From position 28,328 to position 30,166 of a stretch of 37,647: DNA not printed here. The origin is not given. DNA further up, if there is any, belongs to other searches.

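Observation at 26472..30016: Stand-alone operon: dual winged-helix coiled-coil protein plus MORC/GHKL-type ATPase, inserted between pgl and rseP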

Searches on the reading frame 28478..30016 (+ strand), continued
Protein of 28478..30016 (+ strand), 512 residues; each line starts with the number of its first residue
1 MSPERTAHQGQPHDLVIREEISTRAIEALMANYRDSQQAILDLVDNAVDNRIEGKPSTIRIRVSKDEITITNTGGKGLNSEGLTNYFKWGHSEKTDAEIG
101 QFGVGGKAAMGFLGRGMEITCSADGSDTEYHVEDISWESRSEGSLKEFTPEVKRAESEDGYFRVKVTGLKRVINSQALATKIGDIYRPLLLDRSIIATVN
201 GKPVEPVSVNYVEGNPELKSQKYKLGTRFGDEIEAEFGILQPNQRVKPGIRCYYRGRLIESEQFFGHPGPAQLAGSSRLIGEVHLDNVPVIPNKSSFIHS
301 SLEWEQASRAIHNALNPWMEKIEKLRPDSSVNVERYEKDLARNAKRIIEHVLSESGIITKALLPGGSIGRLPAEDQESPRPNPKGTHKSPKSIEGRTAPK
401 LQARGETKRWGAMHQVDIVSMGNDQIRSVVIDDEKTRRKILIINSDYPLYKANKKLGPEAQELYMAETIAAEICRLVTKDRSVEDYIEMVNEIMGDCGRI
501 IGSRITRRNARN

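Call 34: predict_structure(alignment_id=A1)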
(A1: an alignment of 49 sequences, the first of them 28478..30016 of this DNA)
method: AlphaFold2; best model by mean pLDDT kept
length: 512 residues; sequences in the alignment: 49
mean_pLDDT: 85.4   pTM: 0.79
mean pLDDT of the five models: 85.4, 84.2, 83.1, 83.0, 82.5
residues with pLDDT >= 90: 315; 70-90: 126; 50-70: 27; < 50: 44
segments of 3 or more residues with pLDDT < 50: 1-11, 369-379, 384-399, 403-407
pLDDT, mean of each block of 10 residues (from residue 1): 41 72 79 89 93 94 96 94 89 76 86 95 96 91 84 93 96 94 97 97 96 91 94 96 91 96 94 92 95 89 96 96 77 91 91 81 59 42 49 45 51 87 91 82 95 95 96 90 90 91 78 59
secondary structure, 60 per line:
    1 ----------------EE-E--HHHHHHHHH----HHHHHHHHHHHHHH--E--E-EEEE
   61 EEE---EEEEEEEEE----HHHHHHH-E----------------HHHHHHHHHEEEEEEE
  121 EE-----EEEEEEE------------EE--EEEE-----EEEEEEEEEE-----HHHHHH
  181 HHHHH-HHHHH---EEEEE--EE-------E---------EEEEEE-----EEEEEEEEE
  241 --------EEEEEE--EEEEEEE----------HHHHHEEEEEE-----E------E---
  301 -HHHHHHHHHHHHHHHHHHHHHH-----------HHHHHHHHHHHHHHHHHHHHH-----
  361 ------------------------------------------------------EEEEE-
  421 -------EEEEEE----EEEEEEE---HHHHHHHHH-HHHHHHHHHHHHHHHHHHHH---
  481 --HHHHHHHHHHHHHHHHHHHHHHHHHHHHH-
elements in order: H23-31 H36-49 E57-63 E67-75 H80-86 H105-113 E114-122 E128-134 E151-154 E160-169 H175-185 H187-191 E195-199 E221-226 E232-240 E249-254 E257-263 H274-278 E279-284 H302-323 H335-355 E415-419 E428-433 E438-444 H448-456 H458-477 H483-511
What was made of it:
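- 28478..30016 (+): Gene 2, the MORC-type GHKL+S5 ATPase (512 aa). AF2 pLDDT 85.4, pTM 0.79 (call 34).
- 29720..30010 (+): Gene 2 aa about 415-511: conserved C-terminal alpha/beta domain of unknown function. It follows two long helices (302-355) and a disordered linker carrying the conserved motif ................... AF2 pLDDT about 90 over 415-505 (call 34).
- On GHKL (Bergerat-fold) ATPase superfamily: The AF2 model has pLDDT 85 (call 34).
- On MORC family (GHKL + S5 module): Long helices at 302-355 exist, but the C-terminal domain is unrelated (call 34).
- The model is confident (call 34).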

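Call 37: fold_search(model_id=the predicted structure, library=pdb)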
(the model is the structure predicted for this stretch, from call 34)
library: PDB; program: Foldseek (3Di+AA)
matches with E <= 10: 1230; with E <= 0.001: 321
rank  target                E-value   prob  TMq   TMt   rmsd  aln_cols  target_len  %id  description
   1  7k7t_A                4.2e-15  1.00  0.43  0.55   7.6       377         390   18  Crystal structure of human MORC4 ATPase-CW in complex with AMPPNP (released 2020-11-11)
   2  5ix2_B                6.2e-15  1.00  0.45  0.53  10.6       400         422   16  Crystal structure of mouse Morc3 ATPase-CW cassette in complex with AMPPNP and unmodified H3 peptide (released 2016-08-17)
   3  7exp_A                1.3e-14  1.00  0.43  0.38  21.2       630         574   14  Crystal structure of zebrafish TRAP1 with AMPPNP and MitoQ (released 2022-01-05)
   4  7k7t_B                2.7e-14  1.00  0.43  0.55   8.2       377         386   18  Crystal structure of human MORC4 ATPase-CW in complex with AMPPNP (released 2020-11-11)
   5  6d14_A                2.7e-14  1.00  0.40  0.36  22.5       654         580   13  Zebrafish TRAP1 bound to AMPPNP and calcium in the asymmetric closed state (released 2018-04-25)
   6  5tvw_B                3.9e-14  1.00  0.39  0.34  21.6       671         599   13  Crystal structure of mitochondrial Hsp90 (TRAP1) with ATP in absence of Mg, hemi-hydrolyzed (released 2018-03-14)
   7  6mw7_C                6.3e-14  1.00  0.41  0.40   6.1       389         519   16  Crystal structure of ATPase module of SMCHD1 bound to ATP (released 2019-09-11)
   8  4j0b_A                6.3e-14  1.00  0.43  0.38  21.3       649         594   13  Structure of mitochondrial Hsp90 (TRAP1) with ADP-BeF3 (released 2014-01-22)
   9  4iyn_A                6.7e-14  1.00  0.43  0.37  21.8       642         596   14  Structure of mitochondrial Hsp90 (TRAP1) with ADP-ALF4- (released 2014-01-22)
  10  6o1e                  7.5e-14  1.00  0.45  0.52   5.2       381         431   16  The crystal structure of human MORC3 ATPase-CW in complex with AMPPNP (released 2019-03-20)
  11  6d14_B                9.8e-14  1.00  0.41  0.35  22.2       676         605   14  Zebrafish TRAP1 bound to AMPPNP and calcium in the asymmetric closed state (released 2018-04-25)
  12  5ix2_A                1.1e-13  1.00  0.44  0.52  10.7       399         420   15  Crystal structure of mouse Morc3 ATPase-CW cassette in complex with AMPPNP and unmodified H3 peptide (released 2016-08-17)
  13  4j0b_B                1.1e-13  1.00  0.42  0.36  22.1       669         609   13  Structure of mitochondrial Hsp90 (TRAP1) with ADP-BeF3 (released 2014-01-22)
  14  5ix1_A                1.2e-13  1.00  0.44  0.53  10.5       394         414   17  Crystal structure of mouse Morc3 ATPase-CW cassette in complex with AMPPNP and H3K4me3 peptide (released 2016-08-17)
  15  7exp_B                1.2e-13  1.00  0.42  0.37  21.0       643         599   13  Crystal structure of zebrafish TRAP1 with AMPPNP and MitoQ (released 2022-01-05)
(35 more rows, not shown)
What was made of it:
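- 28478..30016 (+): Foldseek top hits are MORC4, MORC3, SMCHD1, MORC2 and TRAP1 (call 37).
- On GHKL (Bergerat-fold) ATPase superfamily: Foldseek gives E 4e-15 to MORC4 and probability 1.00 to many GHKL structures (call 37).
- On MORC family (GHKL + S5 module): Foldseek alignments of about 380-400 columns cover both domains (call 37).
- Foldseek top hits are MORC4, MORC3, SMCHD1 and MORC2 (call 37). TRAP1 and Hsp90 structures are among the top Foldseek matches (E about 1e-14, call 37). Those alignments have rmsd above 20 A over stretched lengths (call 37).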

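Call 38: search_protein_families(library=pfam, proteins=[L039:9281-9976:+, L039:7568-9271:+, L016:9491-9901:+, L016:8797-9504:+, L060:9192-9992:+, L053:9386-9970:+, L022:8159-9565:+, L020:8365-9432:-, L015:9765-9977:+, L086:7739-9589:+], max_evalue=0.01)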
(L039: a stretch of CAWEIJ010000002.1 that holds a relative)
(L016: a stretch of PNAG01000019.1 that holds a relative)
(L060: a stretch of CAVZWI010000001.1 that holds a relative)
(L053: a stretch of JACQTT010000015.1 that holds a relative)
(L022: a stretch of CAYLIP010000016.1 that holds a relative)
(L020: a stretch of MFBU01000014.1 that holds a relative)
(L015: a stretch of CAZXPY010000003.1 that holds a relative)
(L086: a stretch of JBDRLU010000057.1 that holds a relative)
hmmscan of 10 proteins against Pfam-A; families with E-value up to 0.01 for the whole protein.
L039:9281-9976:+ (231 aa): 0 families

L039:7568-9271:+ (567 aa): 6 families
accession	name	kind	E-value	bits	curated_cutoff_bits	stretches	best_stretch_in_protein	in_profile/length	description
PF00005.33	ABC_tran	-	3.9e-28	99.2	25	1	310-458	1-136/137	ABC transporter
PF13304.12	AAA_21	-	3.8e-13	50.6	27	2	421-490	228-299/304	AAA domain, putative AbiEii toxin, Type IV TA system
PF02463.25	SMC_N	-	3.7e-06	27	40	1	430-484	136-194/220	RecF/RecN/SMC N terminal domain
PF13481.12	AAA_25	-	0.00025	21.2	27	1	317-418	30-141/195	AAA domain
PF13555.12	AAA_29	-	0.00043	20.4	27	1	314-348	16-50/61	P-loop containing region of AAA domain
PF13191.12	AAA_16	-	0.00081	20.4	32.6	1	321-479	25-158/167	AAA ATPase domain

L016:9491-9901:+ (136 aa): 2 families
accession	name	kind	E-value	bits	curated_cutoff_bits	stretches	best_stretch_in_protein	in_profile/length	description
PF02661.23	Fic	-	4.8e-15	56.6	24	1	13-93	2-92/93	Fic/DOC family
PF20254.3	DMFA2_C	-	0.0058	16.5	27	1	50-105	102-164/374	N,N-dimethylformamidase beta subunit-like, C-terminal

L016:8797-9504:+ (235 aa): 1 family
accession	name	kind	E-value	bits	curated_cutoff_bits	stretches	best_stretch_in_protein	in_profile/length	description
PF04014.23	MazE_antitoxin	-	0.0057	17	24.7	1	166-193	1-28/48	Antidote-toxin recognition MazE, bacterial antitoxin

L060:9192-9992:+ (266 aa): 3 families
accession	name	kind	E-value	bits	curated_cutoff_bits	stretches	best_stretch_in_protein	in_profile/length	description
PF00072.30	Response_reg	-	1.4e-32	112.6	30.2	1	26-135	1-111/111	Response regulator receiver domain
PF00486.34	Trans_reg_C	-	6.1e-30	103.6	26.2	1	180-255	2-77/77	Transcriptional regulatory protein, C terminal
PF21695.3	GlnR_1st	-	0.0008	19.7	27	1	58-136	32-109/111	Transcription regulator GlnR, N-terminal domain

L053:9386-9970:+ (194 aa): 1 family
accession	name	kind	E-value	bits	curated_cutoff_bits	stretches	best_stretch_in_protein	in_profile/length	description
PF05066.19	HARE-HTH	-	1.7e-06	28.8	25.9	1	103-167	2-71/71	HB1, ASXL, restriction endonuclease HTH domain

L022:8159-9565:+ (468 aa): 2 families
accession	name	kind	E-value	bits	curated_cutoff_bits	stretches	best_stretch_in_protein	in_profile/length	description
PF03972.19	MmgE_PrpD_N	-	1.6e-52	178.6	32.1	1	15-251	1-238/244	MmgE/PrpD N-terminal domain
PF19305.4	MmgE_PrpD_C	-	1.1e-44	152.8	32.1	1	272-451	1-171/173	MmgE/PrpD C-terminal domain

L020:8365-9432:- (355 aa): 1 family
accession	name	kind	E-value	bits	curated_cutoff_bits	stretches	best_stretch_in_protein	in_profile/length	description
PF00145.23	DNA_methylase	-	1.8e-108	363.2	22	1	26-321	1-322/324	C-5 cytosine-specific DNA methylase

L015:9765-9977:+ (70 aa): 0 families

L086:7739-9589:+ (616 aa): 8 families
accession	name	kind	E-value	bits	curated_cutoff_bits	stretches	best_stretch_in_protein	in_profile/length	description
PF00009.33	GTP_EFTU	-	1.1e-31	110.3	26.5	1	4-166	6-186/188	Elongation factor Tu GTP binding domain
PF09107.17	SelB-wing_3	-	2e-20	72.5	23.2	1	570-615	2-47/47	Elongation factor SelB, winged helix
PF25461.1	Beta-barrel_SelB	-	1.2e-13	51.6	27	1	281-354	11-78/80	Selenocysteine-specific elongation factor, beta-barrel domain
PF03144.31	GTP_EFTU_D2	-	1.3e-11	45.2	30.3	1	192-259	1-73/73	Elongation factor Tu domain 2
PF09106.17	SelB-wing_2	-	1.1e-08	35.4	22.3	1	445-497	2-57/57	Elongation factor SelB, winged helix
PF01926.29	MMR_HSR1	-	4e-07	30.6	21.9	1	6-114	4-113/113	50S ribosome-binding GTPase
PF03143.23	GTP_EFTU_D3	-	0.00096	19.9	27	1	290-350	32-103/106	Elongation factor Tu C-terminal domain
PF03193.22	RsgA_GTPase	-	0.0011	19.3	30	0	75-164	22-106/174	RsgA GTPase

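Call 40: find_related_loci(query=A1, collection=metagenome_contigs, flank=7000)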
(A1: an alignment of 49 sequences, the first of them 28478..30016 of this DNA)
Query A1 (512 aa) in metagenome_contigs; peptide patterns used: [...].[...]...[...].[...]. (x = any residue, [..] = any of these).
589 stretches matched a pattern; 402 encode a relative of the query (tblastn E <= 1e-3); the best 80 are kept; 80 distinct loci.
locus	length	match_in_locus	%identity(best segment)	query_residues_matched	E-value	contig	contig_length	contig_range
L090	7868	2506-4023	57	1-512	0e+0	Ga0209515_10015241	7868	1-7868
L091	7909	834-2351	57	1-512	0e+0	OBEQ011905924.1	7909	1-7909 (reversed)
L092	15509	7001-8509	55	1-505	0e+0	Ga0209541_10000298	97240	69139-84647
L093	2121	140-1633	54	11-508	0e+0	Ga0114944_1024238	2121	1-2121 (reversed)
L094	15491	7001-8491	52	1-505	1e-160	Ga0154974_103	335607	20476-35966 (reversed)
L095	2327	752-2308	44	1-511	1e-148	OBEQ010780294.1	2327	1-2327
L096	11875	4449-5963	38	15-511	4e-103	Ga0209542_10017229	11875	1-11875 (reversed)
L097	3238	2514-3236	58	11-249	1e-87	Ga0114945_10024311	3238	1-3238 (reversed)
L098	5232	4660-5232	60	16-206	3e-76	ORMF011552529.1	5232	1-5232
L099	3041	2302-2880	60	1-195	9e-73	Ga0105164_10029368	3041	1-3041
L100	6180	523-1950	32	14-501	2e-71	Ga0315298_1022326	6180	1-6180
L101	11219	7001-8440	32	8-512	1e-68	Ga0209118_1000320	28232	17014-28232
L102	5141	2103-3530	33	17-501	2e-67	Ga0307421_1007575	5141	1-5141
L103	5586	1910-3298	33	10-494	2e-66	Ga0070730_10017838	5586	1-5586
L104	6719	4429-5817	32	10-494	5e-66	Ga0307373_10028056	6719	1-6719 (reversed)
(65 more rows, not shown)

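Call 63: find_related_loci(query=A1, collection=viral_contigs, flank=6000)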
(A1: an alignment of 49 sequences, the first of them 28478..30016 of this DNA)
Query A1 (512 aa) in viral_contigs; peptide patterns used: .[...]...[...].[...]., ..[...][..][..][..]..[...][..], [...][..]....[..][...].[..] (x = any residue, [..] = any of these).
169 stretches matched a pattern; 4 encode a relative of the query (tblastn E <= 1e-3); 4 distinct loci.
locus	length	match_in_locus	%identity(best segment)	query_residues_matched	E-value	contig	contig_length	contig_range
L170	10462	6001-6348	33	37-141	2e-8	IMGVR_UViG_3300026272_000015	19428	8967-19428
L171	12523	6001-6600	25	37-259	2e-8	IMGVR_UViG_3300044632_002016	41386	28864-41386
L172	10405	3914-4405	31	24-193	4e-8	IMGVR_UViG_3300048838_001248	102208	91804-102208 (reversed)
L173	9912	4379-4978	27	37-259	1e-7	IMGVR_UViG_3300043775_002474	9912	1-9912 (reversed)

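Call 71: search_solved_structures(query=A1, max_evalue=0.01)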
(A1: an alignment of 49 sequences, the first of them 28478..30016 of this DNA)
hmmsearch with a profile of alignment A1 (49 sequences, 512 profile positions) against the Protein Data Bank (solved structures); distinct sequences matched with E-value up to 0.01: 8.
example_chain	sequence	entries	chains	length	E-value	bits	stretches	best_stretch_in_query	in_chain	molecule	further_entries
7k7t_A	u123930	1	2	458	1.8e-13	53.4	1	17-121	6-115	Isoform 3 of MORC family CW-type zinc finger protein 4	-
6o1e_A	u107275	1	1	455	3.5e-12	49.2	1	29-121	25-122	MORC family CW-type zinc finger protein 3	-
5ix1_A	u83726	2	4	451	2e-11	46.6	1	29-119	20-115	MORC family CW-type zinc finger protein 3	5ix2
6mw7_A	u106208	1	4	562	3.3e-05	26.1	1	94-148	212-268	Structural maintenance of chromosomes flexible hinge domain-containing protein 1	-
5of9_A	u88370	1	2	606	0.00015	24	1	36-124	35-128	MORC family CW-type zinc finger protein 2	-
9cdi_A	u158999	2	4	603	0.00016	23.9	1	36-124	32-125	ATPase MORC2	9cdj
5ofa_B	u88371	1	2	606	0.00076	21.6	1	36-124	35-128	MORC family CW-type zinc finger protein 2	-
5ofb_B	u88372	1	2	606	0.0017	20.4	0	36-124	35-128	MORC family CW-type zinc finger protein 2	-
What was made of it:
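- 28478..30016 (+): The profile search of PDB sequences finds only MORCs and SMCHD1 (call 71).
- The family profile hits only MORC4/3/2 and SMCHD1 among PDB sequences (call 71). Its structural and profile neighbours are MORCs (call 37, 71). The profile search of PDB sequences finds no Hsp90 at E <= 0.01 and finds only MORCs and SMCHD1 (call 71).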

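Call 75: search_protein_families(library=padloc, alignment_id=A1, max_evalue=0.01)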
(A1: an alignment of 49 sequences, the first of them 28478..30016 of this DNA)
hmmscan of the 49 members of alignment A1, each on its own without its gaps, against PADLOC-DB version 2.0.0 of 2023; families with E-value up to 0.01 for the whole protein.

A. member 1, window:28478-30016:+ (512 aa): 1 family
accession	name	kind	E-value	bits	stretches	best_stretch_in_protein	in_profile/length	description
PDLC03964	TmtA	-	0.0006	15.9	1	40-105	50-117/1538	-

B. families by the number of members that match (of 49 scanned): 6 families
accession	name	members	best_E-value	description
PDLC03964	TmtA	13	5.5e-07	-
PDLC03970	TmtA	11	1.8e-05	-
PDLC03972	TmtA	9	4.7e-05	-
PDLC03968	TmtA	4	3.8e-06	-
PDLC04220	HEC-02B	1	0.0015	-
PDLC03965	TmtA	1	0.0018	-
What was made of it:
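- On Known anti-phage defence systems (PADLOC-DB v2.0.0): Across the family only TmtA N-terminal motif hits appear (call 75).
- Closest known: Shedu type I-D / paraMORC3. Same: TmtA is the only PADLOC model that family members touch (13 of 49 members, best E 5.5e-7, call 75).
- There are weak PADLOC hits to the GHKL motif of TmtA (call 75).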

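Call 76: search_protein_families(library=pfam, alignment_id=A1, max_evalue=0.01)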
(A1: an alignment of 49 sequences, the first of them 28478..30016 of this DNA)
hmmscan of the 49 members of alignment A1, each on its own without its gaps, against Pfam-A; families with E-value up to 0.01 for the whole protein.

A. member 1, window:28478-30016:+ (512 aa): 2 families
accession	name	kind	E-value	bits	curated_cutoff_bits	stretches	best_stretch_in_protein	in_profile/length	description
PF13589.12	HATPase_c_3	-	5.1e-09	36.7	25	1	36-148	3-119/137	Histidine kinase-, DNA gyrase B-, and HSP90-like ATPase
PF02518.31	HATPase_c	-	9.3e-05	23.3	26.4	1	36-105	6-76/111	Histidine kinase-, DNA gyrase B-, and HSP90-like ATPase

B. families by the number of members that match (of 49 scanned): 5 families
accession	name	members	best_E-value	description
PF13589.12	HATPase_c_3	46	1.6e-10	Histidine kinase-, DNA gyrase B-, and HSP90-like ATPase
PF02518.31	HATPase_c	28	2e-06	Histidine kinase-, DNA gyrase B-, and HSP90-like ATPase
PF17942.8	Morc6_S5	10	4e-05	Morc6 ribosomal protein S5 domain 2-like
PF20694.2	TRADD-like_N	1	0.0028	TRADD-like N-terminal domain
PF20711.2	DUF6825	1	0.0086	Family of unknown function (DUF6825)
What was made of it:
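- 29000..29377 (+): Gene 2 aa about 175-300: S5-fold transducer domain with invariant N293-K294. Pfam Morc6_S5 hits 10 of 49 family members (call 76).
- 29720..30010 (+): No Pfam hit in 49 members (call 76).
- On MORC family (GHKL + S5 module): Morc6_S5 hits 10 of 49 members (call 76).
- The Pfam families hit are HATPase_c_3 and Morc6_S5 (call 76).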

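Call 93: search_protein_families(library=pfam, alignment_id=A9, max_evalue=0.00001)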
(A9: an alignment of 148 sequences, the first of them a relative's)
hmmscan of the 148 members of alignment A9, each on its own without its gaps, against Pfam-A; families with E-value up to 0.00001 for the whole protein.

A. member 1, L015:8277-8750:+ (157 aa): 1 family
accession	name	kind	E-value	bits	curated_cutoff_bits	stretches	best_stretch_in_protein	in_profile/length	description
PF00177.27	Ribosomal_S7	-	8.6e-57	191.3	24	1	2-150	2-148/148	Ribosomal protein S7p/S5e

B. families by the number of members that match (of 148 scanned): 67 families (the first 25 are shown)
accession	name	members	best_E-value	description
PF00005.33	ABC_tran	6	1.8e-33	ABC transporter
PF13304.12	AAA_21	6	1.2e-13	AAA domain, putative AbiEii toxin, Type IV TA system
PF01850.27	PIN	5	7.6e-17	PIN domain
PF00072.30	Response_reg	4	1.4e-33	Response regulator receiver domain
PF00486.34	Trans_reg_C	4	2e-30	Transcriptional regulatory protein, C terminal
PF02661.23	Fic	4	4.8e-15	Fic/DOC family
PF02463.25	SMC_N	4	1.7e-06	RecF/RecN/SMC N terminal domain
PF01384.25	PHO4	3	3.5e-98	Phosphate transporter family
PF01547.30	SBP_bac_1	3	6.6e-31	Bacterial extracellular solute-binding protein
PF13416.11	SBP_bac_8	3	1.2e-29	Bacterial extracellular solute-binding protein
PF01865.21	PhoU_div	3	4.3e-26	Protein of unknown function DUF47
PF02624.21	YcaO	2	8e-85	YcaO cyclodehydratase, ATP-ad Mg2+-binding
PF01571.26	GCV_T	2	9.8e-62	Aminomethyltransferase folate-binding domain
PF01497.23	Peripla_BP_2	2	3.5e-26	Periplasmic binding protein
PF00528.27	BPD_transp_1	2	3.7e-16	Binding-protein-dependent transport system inner membrane component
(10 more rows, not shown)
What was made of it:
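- Some Chloroflexota-type relatives lie beside PIN or Fic toxins, and one lies beside a C5 methylase (call 38, 93).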
